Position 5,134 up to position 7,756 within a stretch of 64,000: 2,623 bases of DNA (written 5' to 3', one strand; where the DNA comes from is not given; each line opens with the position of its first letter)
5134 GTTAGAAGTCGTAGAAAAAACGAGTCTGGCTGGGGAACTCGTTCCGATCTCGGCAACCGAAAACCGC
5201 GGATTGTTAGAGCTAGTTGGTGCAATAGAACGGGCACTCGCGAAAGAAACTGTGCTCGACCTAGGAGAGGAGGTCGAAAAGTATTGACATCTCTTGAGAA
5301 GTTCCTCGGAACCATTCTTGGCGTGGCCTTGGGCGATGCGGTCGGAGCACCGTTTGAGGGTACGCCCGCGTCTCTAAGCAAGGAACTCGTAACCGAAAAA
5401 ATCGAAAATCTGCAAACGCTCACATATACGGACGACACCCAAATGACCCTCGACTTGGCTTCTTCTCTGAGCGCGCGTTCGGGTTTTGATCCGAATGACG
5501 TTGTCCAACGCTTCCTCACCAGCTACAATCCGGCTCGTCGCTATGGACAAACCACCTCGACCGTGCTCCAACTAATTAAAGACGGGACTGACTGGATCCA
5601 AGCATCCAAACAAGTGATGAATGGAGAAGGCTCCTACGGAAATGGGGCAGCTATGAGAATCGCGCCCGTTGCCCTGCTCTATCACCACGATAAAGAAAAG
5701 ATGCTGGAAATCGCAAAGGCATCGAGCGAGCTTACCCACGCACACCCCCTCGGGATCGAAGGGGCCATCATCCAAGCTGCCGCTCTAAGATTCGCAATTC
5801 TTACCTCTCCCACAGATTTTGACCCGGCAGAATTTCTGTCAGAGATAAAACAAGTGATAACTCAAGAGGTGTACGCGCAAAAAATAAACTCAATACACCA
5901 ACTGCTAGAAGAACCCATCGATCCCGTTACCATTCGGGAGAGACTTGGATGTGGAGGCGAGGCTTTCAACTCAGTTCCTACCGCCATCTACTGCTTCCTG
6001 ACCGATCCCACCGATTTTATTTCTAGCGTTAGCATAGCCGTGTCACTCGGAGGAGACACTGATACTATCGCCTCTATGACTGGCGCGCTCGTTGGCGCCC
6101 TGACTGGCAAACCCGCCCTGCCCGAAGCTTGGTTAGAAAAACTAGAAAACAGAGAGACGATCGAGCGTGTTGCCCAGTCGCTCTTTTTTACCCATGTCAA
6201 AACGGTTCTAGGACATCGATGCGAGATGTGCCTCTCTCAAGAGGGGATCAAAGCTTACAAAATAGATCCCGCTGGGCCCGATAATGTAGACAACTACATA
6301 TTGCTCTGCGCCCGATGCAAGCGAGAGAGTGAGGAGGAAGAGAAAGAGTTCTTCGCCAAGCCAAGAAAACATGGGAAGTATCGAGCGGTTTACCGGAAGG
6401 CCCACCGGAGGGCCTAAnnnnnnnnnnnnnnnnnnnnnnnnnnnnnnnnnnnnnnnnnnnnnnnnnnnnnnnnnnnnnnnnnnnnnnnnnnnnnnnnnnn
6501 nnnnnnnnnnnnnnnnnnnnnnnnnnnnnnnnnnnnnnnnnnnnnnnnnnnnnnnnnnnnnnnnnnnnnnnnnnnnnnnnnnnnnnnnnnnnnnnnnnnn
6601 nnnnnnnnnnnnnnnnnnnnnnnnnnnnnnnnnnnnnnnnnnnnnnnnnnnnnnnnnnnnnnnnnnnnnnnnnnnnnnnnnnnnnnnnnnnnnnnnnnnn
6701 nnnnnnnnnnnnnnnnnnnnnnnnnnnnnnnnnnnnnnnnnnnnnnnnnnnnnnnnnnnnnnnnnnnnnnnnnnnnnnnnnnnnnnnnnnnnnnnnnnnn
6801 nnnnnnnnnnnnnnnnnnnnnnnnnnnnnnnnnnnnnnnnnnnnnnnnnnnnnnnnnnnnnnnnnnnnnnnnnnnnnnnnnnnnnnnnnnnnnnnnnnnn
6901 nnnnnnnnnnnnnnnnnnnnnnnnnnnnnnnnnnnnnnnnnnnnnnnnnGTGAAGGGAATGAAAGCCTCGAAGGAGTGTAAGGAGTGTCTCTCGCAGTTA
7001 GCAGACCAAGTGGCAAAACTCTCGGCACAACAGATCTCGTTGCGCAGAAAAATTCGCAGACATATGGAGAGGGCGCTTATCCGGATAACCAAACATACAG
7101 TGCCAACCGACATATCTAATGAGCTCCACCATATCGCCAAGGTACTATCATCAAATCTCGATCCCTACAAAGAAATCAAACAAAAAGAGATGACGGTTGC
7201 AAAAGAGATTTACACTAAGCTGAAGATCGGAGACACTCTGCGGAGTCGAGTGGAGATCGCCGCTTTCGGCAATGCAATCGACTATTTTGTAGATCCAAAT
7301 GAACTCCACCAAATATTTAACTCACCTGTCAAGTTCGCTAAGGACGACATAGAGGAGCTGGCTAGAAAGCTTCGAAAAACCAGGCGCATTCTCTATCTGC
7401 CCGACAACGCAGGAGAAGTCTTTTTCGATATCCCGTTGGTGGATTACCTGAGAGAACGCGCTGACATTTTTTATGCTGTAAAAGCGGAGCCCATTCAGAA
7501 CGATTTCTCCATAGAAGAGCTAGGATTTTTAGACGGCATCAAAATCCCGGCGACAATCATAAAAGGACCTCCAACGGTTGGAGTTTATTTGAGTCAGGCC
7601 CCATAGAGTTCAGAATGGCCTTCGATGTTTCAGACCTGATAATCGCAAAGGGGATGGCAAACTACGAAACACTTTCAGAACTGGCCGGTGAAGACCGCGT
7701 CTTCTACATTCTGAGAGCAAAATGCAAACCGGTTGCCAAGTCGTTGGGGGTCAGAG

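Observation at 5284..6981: ADP-ribosylglycohydrolase fused to an inactivated HNH zinc ribbon, operonic with Tpt1/KptA: candidate nucleic-acid ADP-ribosylation writer/eraser pair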

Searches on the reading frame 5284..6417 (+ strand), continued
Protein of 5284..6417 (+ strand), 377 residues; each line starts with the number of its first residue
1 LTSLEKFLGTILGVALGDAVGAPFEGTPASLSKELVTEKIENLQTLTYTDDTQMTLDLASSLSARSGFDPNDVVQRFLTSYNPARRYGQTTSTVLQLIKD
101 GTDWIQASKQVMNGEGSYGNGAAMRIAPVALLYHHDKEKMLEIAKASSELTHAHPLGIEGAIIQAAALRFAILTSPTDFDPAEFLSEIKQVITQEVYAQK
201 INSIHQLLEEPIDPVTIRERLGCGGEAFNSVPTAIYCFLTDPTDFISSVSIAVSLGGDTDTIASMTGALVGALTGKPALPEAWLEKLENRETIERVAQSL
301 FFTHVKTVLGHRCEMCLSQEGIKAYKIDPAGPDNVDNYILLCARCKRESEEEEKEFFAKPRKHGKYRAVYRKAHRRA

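Call 27: search_solved_structures(query=window:5284-6417:+, max_evalue=1e-10, show_alignments=2)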
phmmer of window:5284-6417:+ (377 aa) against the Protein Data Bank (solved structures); distinct sequences matched with E-value up to 1e-10: 19.
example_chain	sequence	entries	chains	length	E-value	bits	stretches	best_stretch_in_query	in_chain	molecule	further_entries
2qty_A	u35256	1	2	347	2.5e-45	158.7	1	1-301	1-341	Poly(ADP-ribose) glycohydrolase ARH3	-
2foz_A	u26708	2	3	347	7.5e-44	153.8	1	1-301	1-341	ADP-ribosylhydrolase like 2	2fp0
2g4k_A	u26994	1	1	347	9.4e-44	153.5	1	1-301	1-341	ADP-ribosylhydrolase 3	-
5zqy_A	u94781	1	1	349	1.6e-43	152.7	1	2-301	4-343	Poly(ADP-ribose) glycohydrolase ARH3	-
9rfd_A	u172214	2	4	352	2.1e-43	152.3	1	3-301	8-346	ADP-ribosylhydrolase ARH3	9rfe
6d36_C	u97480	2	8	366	2.5e-43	152.1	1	3-301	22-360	Poly(ADP-ribose) glycohydrolase ARH3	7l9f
6g1p_A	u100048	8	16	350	3.6e-43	151.6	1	1-173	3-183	ADP-ribosylhydrolase like 2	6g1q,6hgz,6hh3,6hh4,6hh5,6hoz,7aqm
7akr_AAA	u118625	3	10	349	6.1e-43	150.8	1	2-301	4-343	ADP-ribose glycohydrolase ARH3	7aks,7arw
6d3a_C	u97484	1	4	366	9e-43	150.2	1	3-301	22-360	Poly(ADP-ribose) glycohydrolase ARH3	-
7l9i_C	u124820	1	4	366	3.3e-42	148.4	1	3-301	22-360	ADP-ribose glycohydrolase ARH3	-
7l9h_C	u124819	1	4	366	3.3e-42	148.4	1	3-301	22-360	ADP-ribose glycohydrolase ARH3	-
2cwc_A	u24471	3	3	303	2.9e-26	95.9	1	6-301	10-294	ADP-ribosylglycohydrolase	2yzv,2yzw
1t5j_A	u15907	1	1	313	6.2e-23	85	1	5-303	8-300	Hypothetical protein MJ1187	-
8za7_A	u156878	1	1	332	7.6e-20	74.8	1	5-295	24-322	Lmo0067 protein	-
6dre_A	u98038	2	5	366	8.3e-18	68.1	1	3-303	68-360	ADP-ribosyl-(Dinitrogen reductase) hydrolase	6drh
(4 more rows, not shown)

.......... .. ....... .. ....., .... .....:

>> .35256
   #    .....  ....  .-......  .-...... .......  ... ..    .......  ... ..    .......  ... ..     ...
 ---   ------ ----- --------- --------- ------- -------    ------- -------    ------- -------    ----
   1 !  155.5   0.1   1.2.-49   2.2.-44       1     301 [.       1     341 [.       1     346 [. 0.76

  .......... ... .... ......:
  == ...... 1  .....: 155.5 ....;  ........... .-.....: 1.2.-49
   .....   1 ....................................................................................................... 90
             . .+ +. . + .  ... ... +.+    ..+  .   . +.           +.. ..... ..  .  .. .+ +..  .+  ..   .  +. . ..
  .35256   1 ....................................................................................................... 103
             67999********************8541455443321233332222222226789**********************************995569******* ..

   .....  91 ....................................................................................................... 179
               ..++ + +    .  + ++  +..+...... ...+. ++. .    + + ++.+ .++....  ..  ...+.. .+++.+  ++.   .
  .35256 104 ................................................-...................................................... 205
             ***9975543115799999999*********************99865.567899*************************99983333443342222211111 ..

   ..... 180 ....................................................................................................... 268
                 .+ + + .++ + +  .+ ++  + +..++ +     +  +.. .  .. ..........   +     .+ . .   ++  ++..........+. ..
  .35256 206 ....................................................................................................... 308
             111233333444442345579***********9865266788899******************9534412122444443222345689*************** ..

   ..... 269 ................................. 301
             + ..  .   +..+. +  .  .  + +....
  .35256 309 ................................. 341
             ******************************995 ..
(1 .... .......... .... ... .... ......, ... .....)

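Call 35: find_encoding_contigs(protein=P0048, flank=4000, max_places=2)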
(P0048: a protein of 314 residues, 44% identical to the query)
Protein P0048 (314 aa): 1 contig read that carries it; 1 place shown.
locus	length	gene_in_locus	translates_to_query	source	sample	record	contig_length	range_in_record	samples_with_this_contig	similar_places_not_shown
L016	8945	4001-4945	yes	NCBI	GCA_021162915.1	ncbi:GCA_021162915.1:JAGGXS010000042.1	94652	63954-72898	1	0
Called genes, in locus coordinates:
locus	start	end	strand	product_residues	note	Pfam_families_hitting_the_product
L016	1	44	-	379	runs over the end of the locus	PF01208:URO-D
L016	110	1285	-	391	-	PF01041:DegT_DnrJ_EryC1, PF00155:Aminotran_1_2 (weak), PF01053:Cys_Met_Meta_PP (weak), PF01212:Beta_elim_lyase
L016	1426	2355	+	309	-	PF00294:PfkB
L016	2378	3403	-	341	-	PF02615:Ldh_2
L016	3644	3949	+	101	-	-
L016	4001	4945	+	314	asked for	PF03747:ADP_ribosyl_GH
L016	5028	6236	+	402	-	PF04165:DUF401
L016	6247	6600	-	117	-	PF12973:Cupin_7 (faint), PF00190:Cupin_1, PF07883:Cupin_2, PF02311:AraC_binding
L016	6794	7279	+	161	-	PF06177:QueT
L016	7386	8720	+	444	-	PF07690:MFS_1, PF00083:Sugar_tr, PF05977:MFS_3 (faint), PF12832:MFS_1_like (weak), PF07690:MFS_1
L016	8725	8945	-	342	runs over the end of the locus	PF01861:BpsA_C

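Call 36: find_encoding_contigs(protein=P0028, flank=4000, max_places=2)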
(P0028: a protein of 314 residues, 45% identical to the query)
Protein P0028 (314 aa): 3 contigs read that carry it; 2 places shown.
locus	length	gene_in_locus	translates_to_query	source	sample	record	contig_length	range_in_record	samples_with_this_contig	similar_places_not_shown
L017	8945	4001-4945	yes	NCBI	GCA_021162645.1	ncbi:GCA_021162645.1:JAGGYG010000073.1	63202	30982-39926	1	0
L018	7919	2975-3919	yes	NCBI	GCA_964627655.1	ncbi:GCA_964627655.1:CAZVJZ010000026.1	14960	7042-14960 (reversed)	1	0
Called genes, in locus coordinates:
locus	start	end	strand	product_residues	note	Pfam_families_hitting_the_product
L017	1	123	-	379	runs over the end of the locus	PF01208:URO-D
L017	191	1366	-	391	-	PF01041:DegT_DnrJ_EryC1, PF00155:Aminotran_1_2, PF01053:Cys_Met_Meta_PP (weak), PF01212:Beta_elim_lyase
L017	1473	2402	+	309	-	PF00294:PfkB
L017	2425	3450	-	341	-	PF02615:Ldh_2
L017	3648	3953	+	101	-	-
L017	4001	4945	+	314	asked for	PF03747:ADP_ribosyl_GH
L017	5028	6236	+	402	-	PF04165:DUF401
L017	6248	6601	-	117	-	PF01050:MannoseP_isomer (weak), PF00190:Cupin_1, PF12973:Cupin_7 (weak), PF05899:Cupin_3 (weak), PF07883:Cupin_2, PF02311:AraC_binding (weak), PF03079:ARD (weak)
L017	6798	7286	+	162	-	PF06177:QueT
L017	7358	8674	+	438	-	PF07690:MFS_1, PF00083:Sugar_tr, PF05977:MFS_3 (faint), PF07690:MFS_1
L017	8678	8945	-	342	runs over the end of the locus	PF06969:HemN_C (faint), PF01861:BpsA_C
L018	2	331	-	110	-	?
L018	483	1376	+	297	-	PF00294:PfkB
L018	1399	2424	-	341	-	PF02615:Ldh_2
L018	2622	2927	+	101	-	-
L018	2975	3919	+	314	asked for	PF03747:ADP_ribosyl_GH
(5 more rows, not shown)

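Call 37: find_encoding_contigs(protein=P0006, flank=5000, max_places=1)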
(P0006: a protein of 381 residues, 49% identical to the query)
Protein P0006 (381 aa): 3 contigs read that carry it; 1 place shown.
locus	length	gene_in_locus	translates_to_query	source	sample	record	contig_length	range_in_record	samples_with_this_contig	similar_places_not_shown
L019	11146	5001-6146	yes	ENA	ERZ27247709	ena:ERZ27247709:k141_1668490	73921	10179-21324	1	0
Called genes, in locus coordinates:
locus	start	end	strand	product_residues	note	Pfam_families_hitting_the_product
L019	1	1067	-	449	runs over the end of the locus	PF02040:ArsB, PF03600:CitMHS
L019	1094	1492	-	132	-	PF00582:Usp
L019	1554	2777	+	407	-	PF03215:Rad17 (faint), PF05673:DUF815 (weak), PF00004:AAA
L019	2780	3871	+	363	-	PF01170:UPF0020 (faint), PF01555:N6_N4_Mtase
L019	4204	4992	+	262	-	PF03029:ATP_bind_1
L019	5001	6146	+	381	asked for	PF03747:ADP_ribosyl_GH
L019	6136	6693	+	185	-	PF01885:PTS_2-RNA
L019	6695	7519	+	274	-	PF01937:ARMT1-like_dom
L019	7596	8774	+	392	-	-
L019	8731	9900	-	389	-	PF00278:Orn_DAP_Arg_deC, PF01168:Ala_racemase_N (weak), PF02784:Orn_Arg_deC_N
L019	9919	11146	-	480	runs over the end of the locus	PF03435:Sacchrp_dh_NADP, PF16653:Sacchrp_dh_C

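Call 65: predict_structure(alignment_id=A4)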
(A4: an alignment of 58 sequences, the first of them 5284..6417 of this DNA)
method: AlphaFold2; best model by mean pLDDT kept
length: 377 residues; sequences in the alignment: 58
mean_pLDDT: 92.0   pTM: 0.90
mean pLDDT of the five models: 92.0, 92.0, 91.2, 91.1, 90.0
residues with pLDDT >= 90: 317; 70-90: 37; 50-70: 4; < 50: 19
segments of 3 or more residues with pLDDT < 50: 359-377
pLDDT, mean of each block of 10 residues (from residue 1): 97 99 91 94 97 98 98 97 92 94 92 81 95 98 97 94 99 98 98 97 93 89 90 98 98 96 98 98 98 99 98 95 95 96 94 64 38 38
secondary structure, 60 per line:
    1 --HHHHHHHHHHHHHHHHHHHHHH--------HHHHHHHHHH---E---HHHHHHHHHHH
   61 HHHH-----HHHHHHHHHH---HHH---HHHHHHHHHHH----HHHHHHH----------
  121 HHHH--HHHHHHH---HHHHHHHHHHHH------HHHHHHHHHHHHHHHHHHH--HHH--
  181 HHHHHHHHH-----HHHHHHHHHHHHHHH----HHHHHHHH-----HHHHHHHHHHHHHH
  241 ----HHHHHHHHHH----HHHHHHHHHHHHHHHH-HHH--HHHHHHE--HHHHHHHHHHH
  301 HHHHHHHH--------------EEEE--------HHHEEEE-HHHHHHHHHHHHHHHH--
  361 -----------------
elements in order: H3-24 H33-42 H50-64 H70-79 H89-99 H104-110 H121-124 H127-133 H137-148 H155-173 H181-189 H195-209 H214-221 H227-240 H245-254 H259-274 H281-286 H290-308 E323-326 E338-341 H343-358

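Call 69: fold_search(model_id=the predicted structure, library=pdb)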
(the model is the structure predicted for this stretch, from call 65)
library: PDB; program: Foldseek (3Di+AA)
matches with E <= 10: 382; with E <= 0.001: 65
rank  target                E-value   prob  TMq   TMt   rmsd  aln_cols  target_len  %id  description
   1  6g1p_B                4.0e-19  1.00  0.76  0.87   2.1       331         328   34  Apo form of ADP-ribosylserine hydrolase ARH3 of Latimeria chalumnae (released 2018-11-28)
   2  6hh3_B                5.7e-19  1.00  0.76  0.87   2.1       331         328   34  ADP-ribosylserine hydrolase ARH3 of Latimeria chalumnae in complex with ADP-HPD (released 2018-11-28)
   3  6hh4_B                6.0e-19  1.00  0.75  0.85   2.2       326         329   35  ADP-ribosylserine hydrolase ARH3 of Latimeria chalumnae in complex with ADP-ribosyl-L-arginine (released 2018-11-28)
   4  2g4k                  6.0e-19  1.00  0.73  0.81   3.4       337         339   34  Anomalous substructure of human ADP-ribosylhydrolase 3 (released 2007-02-20)
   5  2qty_A                7.4e-19  1.00  0.73  0.82   3.3       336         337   34  Crystal Structure of mouse ADP-ribosylhydrolase 3 (mARH3) (released 2008-03-04)
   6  6hgz_A                7.8e-19  1.00  0.75  0.87   2.2       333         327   34  ADP-ribosylserine hydrolase ARH3 of Latimeria chalumnae in complex with ADP-ribose (released 2018-11-28)
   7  6hh3_A                8.5e-19  1.00  0.75  0.85   2.4       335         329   34  ADP-ribosylserine hydrolase ARH3 of Latimeria chalumnae in complex with ADP-HPD (released 2018-11-28)
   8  6d3a_C                9.3e-19  1.00  0.73  0.81   3.4       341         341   33  Structure of human ARH3 D314E bound to ADP-ribose and magnesium (released 2018-06-20)
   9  6g1q_B                9.7e-19  1.00  0.76  0.86   2.2       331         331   34  ADP-ribosylserine hydrolase ARH3 of Latimeria chalumnae in complex with ADP-ribose (released 2018-11-28)
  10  6hh4_A                9.7e-19  1.00  0.74  0.86   2.2       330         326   34  ADP-ribosylserine hydrolase ARH3 of Latimeria chalumnae in complex with ADP-ribosyl-L-arginine (released 2018-11-28)
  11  7aqm_A                1.1e-18  1.00  0.77  0.88   2.1       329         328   34  ADP-ribosylserine hydrolase ARH3 of Latimeria chalumnae in complex with alpha-1''-O-methyl-ADP-ribose (meADPr) (released 2021-06-16)
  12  6g1p_A                1.3e-18  1.00  0.76  0.87   2.2       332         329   34  Apo form of ADP-ribosylserine hydrolase ARH3 of Latimeria chalumnae (released 2018-11-28)
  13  7akr_BBB              1.3e-18  1.00  0.72  0.81   3.3       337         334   34  Human ADP-ribosylserine hydrolase ARH3 mutant E41A in complex with ADP-ribose dimer (released 2021-06-16)
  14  6g1q_A                1.6e-18  1.00  0.76  0.87   2.2       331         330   34  ADP-ribosylserine hydrolase ARH3 of Latimeria chalumnae in complex with ADP-ribose (released 2018-11-28)
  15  7akr_DDD              1.7e-18  1.00  0.72  0.81   3.3       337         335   33  Human ADP-ribosylserine hydrolase ARH3 mutant E41A in complex with ADP-ribose dimer (released 2021-06-16)
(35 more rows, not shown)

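Call 79: search_protein_families(library=padloc, proteins=[window:5284-6417:+], max_evalue=0.001)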
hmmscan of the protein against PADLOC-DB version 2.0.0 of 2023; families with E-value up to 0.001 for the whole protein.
window:5284-6417:+ (377 aa): 0 families

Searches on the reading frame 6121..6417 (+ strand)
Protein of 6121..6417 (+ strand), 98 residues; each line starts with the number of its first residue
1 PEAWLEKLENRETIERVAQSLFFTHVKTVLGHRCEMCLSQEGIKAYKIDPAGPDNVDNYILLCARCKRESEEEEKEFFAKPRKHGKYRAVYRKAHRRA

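Call 3: search_protein_families(library=pfam, proteins=[window:6121-6417:+], max_evalue=0.1)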
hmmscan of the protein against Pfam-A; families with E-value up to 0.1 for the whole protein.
window:6121-6417:+ (98 aa): 1 family
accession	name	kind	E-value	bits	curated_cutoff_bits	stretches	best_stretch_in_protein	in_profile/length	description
PF01844.29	HNH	-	0.014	16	21.4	1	49-67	24-41/47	HNH endonuclease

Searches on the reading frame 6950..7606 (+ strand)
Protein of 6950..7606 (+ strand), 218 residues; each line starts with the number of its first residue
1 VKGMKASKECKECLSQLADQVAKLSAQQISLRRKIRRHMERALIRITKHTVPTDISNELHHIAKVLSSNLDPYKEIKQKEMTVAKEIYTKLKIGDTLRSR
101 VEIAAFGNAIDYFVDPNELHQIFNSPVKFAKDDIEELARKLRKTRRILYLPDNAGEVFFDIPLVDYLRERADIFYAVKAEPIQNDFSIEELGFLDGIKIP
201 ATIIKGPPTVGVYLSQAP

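Call 3: search_protein_families(library=pfam, proteins=[window:6950-7606:+], max_evalue=0.1)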
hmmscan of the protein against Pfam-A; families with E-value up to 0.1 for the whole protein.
window:6950-7606:+ (218 aa): 2 families
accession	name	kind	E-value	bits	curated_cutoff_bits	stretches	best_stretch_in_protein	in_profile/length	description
PF01937.24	ARMT1-like_dom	-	8.1e-25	88.1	25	1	8-192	3-211/311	Damage-control phosphatase ARMT1-like domain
PF02840.20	Prp18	-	0.055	14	32.5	0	24-95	27-88/143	Prp18 domain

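Call 4: search_protein_families(library=ncbifam, proteins=[window:6950-7606:+], max_evalue=0.01)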
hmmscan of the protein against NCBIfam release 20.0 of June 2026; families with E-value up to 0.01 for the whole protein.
window:6950-7606:+ (218 aa): 2 families
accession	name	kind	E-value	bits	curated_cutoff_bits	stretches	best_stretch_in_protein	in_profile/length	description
NF040824.1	damage_ctl_Phtase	equivalog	1.6e-24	86.9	440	1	4-214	1-221/282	damage-control phosphatase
NF041594.1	dam_ctlPhtase_Archglob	equivalog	6.3e-15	55.3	500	1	4-193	1-202/287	damage-control phosphatase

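Call 79: search_protein_families(library=padloc, proteins=[window:6950-7606:+], max_evalue=0.001)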
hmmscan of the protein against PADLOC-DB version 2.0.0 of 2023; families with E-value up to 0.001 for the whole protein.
window:6950-7606:+ (218 aa): 0 families
